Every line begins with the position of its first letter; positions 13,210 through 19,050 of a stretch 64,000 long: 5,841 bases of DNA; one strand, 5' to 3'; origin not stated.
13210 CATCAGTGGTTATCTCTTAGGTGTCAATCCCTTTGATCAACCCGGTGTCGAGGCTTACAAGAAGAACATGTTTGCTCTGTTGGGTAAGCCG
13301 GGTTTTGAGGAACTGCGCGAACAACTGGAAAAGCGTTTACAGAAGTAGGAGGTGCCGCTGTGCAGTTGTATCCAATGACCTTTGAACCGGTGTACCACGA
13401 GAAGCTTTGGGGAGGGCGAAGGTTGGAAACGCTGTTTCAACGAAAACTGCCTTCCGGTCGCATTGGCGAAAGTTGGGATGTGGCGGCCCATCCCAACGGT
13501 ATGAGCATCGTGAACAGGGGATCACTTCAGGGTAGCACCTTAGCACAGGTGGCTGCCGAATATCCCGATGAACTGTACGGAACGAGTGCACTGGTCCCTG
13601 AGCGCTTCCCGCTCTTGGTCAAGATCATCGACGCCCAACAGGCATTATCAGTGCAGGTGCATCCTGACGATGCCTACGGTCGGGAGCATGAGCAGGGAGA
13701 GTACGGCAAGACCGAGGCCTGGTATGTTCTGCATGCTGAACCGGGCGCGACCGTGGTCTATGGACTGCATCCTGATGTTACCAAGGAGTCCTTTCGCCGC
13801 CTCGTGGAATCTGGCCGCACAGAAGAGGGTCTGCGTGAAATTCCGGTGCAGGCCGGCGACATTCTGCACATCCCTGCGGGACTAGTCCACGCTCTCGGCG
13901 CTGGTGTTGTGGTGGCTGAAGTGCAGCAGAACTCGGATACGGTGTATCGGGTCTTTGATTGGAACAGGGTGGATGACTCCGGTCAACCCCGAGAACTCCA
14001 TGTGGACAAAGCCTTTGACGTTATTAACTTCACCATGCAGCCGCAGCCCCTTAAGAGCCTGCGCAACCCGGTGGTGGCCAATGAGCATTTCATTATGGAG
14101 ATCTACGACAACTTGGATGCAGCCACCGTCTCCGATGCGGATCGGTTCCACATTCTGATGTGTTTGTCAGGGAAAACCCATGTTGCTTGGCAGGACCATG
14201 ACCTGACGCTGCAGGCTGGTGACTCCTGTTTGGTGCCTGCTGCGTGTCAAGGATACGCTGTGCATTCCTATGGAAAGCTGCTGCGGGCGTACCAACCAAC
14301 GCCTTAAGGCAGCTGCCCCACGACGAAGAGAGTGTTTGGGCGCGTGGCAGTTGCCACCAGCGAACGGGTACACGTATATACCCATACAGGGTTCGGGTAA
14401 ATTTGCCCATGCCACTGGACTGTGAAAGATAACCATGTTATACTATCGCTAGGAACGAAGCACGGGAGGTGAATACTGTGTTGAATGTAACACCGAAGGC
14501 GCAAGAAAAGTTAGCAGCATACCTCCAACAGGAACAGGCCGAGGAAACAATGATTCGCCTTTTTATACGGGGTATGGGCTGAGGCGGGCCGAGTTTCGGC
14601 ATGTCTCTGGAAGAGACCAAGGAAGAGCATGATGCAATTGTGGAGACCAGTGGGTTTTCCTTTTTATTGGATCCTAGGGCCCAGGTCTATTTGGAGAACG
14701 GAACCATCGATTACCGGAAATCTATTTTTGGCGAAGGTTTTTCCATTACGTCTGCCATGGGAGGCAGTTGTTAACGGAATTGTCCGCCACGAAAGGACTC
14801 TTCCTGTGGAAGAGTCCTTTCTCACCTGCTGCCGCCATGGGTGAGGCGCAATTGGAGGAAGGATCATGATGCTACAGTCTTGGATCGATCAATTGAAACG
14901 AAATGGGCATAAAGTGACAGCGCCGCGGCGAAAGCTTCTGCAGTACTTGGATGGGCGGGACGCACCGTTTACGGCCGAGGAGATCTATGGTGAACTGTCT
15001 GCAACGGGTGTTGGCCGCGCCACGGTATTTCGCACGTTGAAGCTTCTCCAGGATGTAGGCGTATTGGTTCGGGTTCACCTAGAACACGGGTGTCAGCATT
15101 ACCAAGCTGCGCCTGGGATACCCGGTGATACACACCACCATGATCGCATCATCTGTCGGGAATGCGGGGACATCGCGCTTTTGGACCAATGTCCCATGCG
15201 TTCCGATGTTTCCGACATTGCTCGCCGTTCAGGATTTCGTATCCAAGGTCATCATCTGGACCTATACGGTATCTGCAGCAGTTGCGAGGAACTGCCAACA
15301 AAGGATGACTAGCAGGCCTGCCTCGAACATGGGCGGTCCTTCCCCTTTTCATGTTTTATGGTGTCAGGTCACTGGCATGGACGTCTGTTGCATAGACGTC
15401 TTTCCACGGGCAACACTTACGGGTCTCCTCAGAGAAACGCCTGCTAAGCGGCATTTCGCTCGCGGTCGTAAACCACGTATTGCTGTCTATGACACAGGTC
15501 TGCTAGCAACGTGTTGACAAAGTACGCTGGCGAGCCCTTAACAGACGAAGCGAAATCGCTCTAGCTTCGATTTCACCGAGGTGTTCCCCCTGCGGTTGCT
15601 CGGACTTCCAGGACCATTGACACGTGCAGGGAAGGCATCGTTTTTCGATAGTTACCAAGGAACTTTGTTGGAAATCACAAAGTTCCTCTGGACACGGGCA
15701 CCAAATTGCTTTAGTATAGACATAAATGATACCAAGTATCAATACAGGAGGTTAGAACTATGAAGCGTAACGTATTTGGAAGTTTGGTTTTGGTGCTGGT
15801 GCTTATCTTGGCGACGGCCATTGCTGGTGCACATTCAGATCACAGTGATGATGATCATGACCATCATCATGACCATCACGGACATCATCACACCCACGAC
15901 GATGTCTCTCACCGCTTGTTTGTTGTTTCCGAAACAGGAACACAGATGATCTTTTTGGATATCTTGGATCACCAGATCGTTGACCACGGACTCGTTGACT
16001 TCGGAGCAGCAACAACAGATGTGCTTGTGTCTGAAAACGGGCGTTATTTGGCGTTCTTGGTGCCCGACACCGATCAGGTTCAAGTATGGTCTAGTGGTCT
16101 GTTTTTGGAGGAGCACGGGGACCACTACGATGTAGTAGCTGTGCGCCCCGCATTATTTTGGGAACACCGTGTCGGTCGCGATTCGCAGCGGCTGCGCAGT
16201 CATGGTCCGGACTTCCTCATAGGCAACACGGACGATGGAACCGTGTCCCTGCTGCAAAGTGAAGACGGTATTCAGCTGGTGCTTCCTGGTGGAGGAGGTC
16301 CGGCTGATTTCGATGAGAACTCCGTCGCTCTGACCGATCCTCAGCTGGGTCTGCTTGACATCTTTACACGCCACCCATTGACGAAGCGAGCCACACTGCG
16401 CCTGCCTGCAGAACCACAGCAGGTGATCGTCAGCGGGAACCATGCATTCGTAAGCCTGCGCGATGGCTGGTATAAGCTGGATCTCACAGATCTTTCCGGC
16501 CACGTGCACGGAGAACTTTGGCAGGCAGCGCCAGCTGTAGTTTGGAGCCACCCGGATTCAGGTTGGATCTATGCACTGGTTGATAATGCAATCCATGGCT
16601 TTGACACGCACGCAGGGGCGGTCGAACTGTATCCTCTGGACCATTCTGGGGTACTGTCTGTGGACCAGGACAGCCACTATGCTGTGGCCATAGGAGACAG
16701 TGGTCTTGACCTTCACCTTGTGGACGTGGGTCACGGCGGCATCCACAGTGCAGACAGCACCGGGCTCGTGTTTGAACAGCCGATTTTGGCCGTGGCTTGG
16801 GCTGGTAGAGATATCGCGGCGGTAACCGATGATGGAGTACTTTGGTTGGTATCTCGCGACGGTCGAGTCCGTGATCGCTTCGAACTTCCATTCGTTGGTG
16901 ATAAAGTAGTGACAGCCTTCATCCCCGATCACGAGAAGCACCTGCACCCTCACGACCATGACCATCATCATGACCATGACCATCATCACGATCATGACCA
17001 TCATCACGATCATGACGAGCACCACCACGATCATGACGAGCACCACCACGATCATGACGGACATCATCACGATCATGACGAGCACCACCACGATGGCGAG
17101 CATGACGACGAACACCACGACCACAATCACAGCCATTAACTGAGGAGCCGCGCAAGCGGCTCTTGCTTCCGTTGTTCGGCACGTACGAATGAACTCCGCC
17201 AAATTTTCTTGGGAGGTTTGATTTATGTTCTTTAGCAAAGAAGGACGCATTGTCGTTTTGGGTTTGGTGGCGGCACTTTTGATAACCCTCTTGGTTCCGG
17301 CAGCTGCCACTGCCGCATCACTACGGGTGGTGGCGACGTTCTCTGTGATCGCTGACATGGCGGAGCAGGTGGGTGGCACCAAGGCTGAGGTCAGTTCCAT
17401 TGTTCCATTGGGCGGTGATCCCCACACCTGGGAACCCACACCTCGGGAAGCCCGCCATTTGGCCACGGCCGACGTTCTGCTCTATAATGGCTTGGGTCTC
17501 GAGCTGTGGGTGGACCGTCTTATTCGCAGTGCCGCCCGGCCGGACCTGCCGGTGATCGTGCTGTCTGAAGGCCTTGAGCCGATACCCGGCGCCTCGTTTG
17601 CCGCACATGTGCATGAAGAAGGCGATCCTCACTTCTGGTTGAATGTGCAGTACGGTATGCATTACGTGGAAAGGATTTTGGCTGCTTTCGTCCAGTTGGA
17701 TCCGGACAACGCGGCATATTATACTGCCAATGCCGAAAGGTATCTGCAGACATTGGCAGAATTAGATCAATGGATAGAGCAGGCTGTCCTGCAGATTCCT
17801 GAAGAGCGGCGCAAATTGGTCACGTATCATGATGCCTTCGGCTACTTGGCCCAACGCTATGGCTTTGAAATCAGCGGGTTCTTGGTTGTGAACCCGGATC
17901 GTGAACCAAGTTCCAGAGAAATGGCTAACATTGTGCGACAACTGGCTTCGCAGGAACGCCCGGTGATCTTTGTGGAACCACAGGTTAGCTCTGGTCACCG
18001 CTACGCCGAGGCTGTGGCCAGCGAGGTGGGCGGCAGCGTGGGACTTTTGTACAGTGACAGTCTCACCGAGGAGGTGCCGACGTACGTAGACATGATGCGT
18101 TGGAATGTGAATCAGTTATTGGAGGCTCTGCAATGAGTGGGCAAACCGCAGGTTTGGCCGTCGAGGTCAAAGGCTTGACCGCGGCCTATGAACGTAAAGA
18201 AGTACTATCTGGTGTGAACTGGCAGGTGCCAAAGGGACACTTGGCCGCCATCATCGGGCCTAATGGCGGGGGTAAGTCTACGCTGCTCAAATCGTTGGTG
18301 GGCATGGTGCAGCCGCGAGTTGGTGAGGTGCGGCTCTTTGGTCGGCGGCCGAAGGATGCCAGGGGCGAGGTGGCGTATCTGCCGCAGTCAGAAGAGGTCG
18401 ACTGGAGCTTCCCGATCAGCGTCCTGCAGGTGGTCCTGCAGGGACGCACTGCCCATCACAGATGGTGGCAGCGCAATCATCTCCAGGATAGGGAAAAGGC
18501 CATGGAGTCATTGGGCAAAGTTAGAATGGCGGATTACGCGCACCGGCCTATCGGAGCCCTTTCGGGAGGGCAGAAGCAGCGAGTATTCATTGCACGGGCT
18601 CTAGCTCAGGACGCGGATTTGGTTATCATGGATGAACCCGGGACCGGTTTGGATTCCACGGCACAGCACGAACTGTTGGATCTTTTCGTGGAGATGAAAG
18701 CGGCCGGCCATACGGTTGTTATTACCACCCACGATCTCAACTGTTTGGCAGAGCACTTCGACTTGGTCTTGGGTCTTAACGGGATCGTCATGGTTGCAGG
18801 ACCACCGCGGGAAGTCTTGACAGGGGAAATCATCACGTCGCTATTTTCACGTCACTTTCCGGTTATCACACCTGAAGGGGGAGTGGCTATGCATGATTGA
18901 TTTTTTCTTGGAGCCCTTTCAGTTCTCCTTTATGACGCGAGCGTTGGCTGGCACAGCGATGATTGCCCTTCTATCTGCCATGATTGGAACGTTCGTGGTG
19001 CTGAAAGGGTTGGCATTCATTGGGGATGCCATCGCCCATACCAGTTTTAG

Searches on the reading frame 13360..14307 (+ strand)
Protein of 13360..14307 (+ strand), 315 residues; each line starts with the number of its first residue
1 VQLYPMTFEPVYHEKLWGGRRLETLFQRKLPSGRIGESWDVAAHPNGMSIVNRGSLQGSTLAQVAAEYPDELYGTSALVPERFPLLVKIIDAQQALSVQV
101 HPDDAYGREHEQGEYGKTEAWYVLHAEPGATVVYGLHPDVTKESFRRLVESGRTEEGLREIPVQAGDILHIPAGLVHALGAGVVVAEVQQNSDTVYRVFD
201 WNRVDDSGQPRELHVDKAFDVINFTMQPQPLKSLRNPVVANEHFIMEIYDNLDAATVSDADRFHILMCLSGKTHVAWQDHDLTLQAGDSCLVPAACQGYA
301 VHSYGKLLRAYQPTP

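Call 15: search_protein_families(library=pfam, proteins=[window:13360-14307:+])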
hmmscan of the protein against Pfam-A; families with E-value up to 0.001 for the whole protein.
window:13360-14307:+ (315 aa): 3 families
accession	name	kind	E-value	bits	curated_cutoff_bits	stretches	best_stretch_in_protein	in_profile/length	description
PF20511.4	PMI_typeI_cat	-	6.3e-15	56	22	1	9-108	5-108/143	Phosphomannose isomerase type I, catalytic domain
PF21621.3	MPI_cupin_dom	-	1.7e-10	41.2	27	1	240-311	7-78/79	Mannose-6-phosphate isomerase, cupin domain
PF07883.17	Cupin_2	-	3.2e-07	30.4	27.2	0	154-179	31-56/70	Cupin domain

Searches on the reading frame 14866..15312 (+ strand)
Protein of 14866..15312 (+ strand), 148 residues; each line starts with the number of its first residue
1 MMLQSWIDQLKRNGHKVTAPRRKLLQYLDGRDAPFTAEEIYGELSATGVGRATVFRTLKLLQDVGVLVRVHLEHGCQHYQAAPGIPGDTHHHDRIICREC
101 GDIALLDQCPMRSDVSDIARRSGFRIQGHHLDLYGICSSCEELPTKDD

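Call 15: search_protein_families(library=pfam, proteins=[window:14866-15312:+])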
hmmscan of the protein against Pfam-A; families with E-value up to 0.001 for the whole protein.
window:14866-15312:+ (148 aa): 2 families
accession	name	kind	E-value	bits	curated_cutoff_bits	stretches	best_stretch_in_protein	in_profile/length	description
PF01475.25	FUR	-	3.8e-23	82.4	23.1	1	13-134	2-121/121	Ferric uptake regulator family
PF12840.13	HTH_20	-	0.00019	21.8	27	1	21-69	6-50/51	Helix-turn-helix domain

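Call 70: find_encoding_contigs(protein=window:14866-15312:+, flank=3000, max_places=10)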
Protein window:14866-15312:+ (148 aa): 2 contigs read that carry it; 2 places shown.
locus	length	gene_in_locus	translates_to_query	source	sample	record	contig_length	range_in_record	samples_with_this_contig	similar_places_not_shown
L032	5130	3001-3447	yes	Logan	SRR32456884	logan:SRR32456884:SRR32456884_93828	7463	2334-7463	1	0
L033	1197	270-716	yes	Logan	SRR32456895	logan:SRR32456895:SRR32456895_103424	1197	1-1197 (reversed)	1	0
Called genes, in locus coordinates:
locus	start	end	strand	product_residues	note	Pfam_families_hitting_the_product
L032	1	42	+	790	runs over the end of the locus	?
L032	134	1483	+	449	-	PF00342:PGI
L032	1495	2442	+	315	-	PF20511:PMI_typeI_cat, PF07883:Cupin_2 (faint), PF21621:MPI_cupin_dom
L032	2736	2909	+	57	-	PF01521:Fe-S_biosyn (weak)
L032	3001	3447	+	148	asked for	PF01475:FUR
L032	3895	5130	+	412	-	?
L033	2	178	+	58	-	?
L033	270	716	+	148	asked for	PF01475:FUR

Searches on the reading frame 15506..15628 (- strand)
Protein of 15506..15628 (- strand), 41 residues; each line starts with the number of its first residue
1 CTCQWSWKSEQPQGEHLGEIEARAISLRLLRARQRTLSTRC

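Call 34: search_protein_representatives(protein=window:15506-15628:-)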
Query: 41 residues. Proteins with E-value up to 0.001 (for the whole library): 4; up to 1e-10: 0; up to 1e-30: 0. The best 4 are listed.
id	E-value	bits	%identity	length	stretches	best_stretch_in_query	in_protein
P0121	6.1e-06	41.5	44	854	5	9-28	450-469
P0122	5.8e-05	38.5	36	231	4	9-35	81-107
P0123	6.2e-05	38.5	37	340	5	3-27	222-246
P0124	5.1e-04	35.6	69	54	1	6-40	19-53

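Call 36: find_encoding_contigs(protein=P0124, flank=10000, max_places=10)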
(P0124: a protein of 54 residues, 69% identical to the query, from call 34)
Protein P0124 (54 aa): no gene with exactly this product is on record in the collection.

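Call 38: find_homologous_proteins(query=A5, max_evalue=10)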
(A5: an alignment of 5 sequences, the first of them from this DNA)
Query A5 (5 sequences) (41 aa, profile of the alignment): 2 proteins with E <= 10 among 24 candidates.
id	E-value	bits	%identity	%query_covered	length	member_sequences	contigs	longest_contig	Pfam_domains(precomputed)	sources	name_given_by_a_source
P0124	9.5e-20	88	67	88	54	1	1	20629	-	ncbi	-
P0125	3.7e-5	41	57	68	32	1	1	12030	-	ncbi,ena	-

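Call 39: find_encoding_contigs(protein=P0125, flank=10000, max_places=10)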
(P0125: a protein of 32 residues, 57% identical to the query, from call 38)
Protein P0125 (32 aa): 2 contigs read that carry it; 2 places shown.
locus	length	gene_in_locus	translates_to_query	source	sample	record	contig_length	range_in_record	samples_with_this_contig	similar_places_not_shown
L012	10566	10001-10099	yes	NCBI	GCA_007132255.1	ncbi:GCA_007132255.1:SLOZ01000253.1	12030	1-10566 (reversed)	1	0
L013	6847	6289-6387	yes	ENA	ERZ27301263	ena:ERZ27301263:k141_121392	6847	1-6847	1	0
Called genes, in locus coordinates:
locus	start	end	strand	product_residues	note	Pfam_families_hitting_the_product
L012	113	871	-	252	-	PF00497:SBP_bac_3, PF10613:Lig_chan-Glu_bd (weak)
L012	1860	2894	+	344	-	PF14464:Prok-JAB (weak), PF01398:JAB (weak), PF01476:LysM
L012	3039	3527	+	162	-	PF14343:PrcB_C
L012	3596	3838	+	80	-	-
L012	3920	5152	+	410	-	-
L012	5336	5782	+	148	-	-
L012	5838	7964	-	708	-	PF11104:PilM_2 (faint), PF06723:MreB_Mbl (faint), PF02824:TGS (faint), PF14450:FtsA, PF02597:ThiS (faint), PF14451:Ub-Mut7C (faint)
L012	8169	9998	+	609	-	PF08439:Peptidase_M3_N, PF01432:Peptidase_M3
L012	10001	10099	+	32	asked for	-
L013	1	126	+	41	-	?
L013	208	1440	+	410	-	-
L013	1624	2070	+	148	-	-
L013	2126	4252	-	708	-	PF11104:PilM_2 (faint), PF06723:MreB_Mbl (faint), PF02824:TGS (faint), PF14450:FtsA, PF02597:ThiS (faint), PF14451:Ub-Mut7C (faint)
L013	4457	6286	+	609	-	PF08439:Peptidase_M3_N, PF01432:Peptidase_M3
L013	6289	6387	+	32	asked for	-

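Call 40: list_cluster_members(proteins=[P0124, P0125, P0002, P0003])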
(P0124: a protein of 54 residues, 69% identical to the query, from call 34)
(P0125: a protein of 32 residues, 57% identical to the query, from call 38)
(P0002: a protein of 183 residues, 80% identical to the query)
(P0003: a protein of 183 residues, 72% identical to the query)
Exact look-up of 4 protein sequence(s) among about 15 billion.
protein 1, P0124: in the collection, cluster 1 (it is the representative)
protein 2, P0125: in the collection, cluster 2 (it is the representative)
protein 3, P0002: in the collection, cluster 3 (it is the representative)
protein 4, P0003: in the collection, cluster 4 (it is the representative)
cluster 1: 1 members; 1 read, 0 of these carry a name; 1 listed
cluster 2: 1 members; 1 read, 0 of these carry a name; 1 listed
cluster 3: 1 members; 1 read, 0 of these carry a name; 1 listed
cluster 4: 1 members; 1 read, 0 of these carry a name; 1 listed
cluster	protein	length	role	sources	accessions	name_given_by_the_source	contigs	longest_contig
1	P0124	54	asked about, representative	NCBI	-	-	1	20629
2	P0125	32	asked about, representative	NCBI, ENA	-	-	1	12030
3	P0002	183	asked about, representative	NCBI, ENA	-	-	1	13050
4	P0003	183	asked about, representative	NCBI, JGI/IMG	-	-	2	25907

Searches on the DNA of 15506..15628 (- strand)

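Call 81: search_rna_families(sources=[L012, L018, L014, L020], threshold=evalue, max_evalue=1)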
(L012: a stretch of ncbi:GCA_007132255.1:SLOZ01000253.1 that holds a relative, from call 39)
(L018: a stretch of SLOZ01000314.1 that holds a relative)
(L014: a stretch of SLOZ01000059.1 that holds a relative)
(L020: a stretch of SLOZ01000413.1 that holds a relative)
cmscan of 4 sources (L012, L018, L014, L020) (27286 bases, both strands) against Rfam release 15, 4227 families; matches with E-value up to 1: 1.
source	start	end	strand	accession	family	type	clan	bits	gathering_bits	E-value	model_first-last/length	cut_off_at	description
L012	5788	5821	-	RF02621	BSnc120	Gene; sRNA;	-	26.1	114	0.046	37-70/88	no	Brucella sRNA 120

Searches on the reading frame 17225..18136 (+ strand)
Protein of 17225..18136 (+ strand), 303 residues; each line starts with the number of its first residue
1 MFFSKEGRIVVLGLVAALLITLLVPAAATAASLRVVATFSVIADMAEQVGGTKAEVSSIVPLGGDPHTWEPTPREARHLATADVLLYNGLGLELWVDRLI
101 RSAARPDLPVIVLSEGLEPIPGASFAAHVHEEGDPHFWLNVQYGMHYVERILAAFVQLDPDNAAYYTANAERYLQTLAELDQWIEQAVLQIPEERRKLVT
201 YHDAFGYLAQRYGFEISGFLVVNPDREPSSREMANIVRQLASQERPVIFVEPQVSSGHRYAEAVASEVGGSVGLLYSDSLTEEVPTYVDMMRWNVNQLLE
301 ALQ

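Call 75: search_protein_families(library=pfam, max_evalue=0.000001, proteins=[window:17225-18136:+])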
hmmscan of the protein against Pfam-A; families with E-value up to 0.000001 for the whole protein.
window:17225-18136:+ (303 aa): 1 family
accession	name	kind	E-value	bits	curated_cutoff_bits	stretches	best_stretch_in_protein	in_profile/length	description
PF01297.22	ZnuA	-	3.4e-85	286.1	29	1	35-301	1-263/263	Zinc-uptake complex component A periplasmic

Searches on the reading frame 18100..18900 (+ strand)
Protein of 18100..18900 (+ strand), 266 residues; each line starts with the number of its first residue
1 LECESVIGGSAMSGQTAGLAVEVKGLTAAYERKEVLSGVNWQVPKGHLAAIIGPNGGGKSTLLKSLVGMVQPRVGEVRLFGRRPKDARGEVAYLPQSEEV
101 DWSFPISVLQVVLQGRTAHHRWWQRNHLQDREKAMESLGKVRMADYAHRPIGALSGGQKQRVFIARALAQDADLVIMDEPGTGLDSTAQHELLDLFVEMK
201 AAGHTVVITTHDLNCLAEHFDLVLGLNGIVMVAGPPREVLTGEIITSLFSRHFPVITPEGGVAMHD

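Call 75: search_protein_families(library=pfam, max_evalue=0.000001, proteins=[window:18100-18900:+])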
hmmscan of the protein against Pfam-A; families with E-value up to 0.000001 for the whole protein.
window:18100-18900:+ (266 aa): 2 families
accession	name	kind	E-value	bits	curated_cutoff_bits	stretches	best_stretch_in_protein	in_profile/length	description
PF00005.33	ABC_tran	-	8e-29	101.4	25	1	36-180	1-135/137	ABC transporter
PF13304.12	AAA_21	-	6.9e-16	59.6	27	1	145-214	229-301/304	AAA domain, putative AbiEii toxin, Type IV TA system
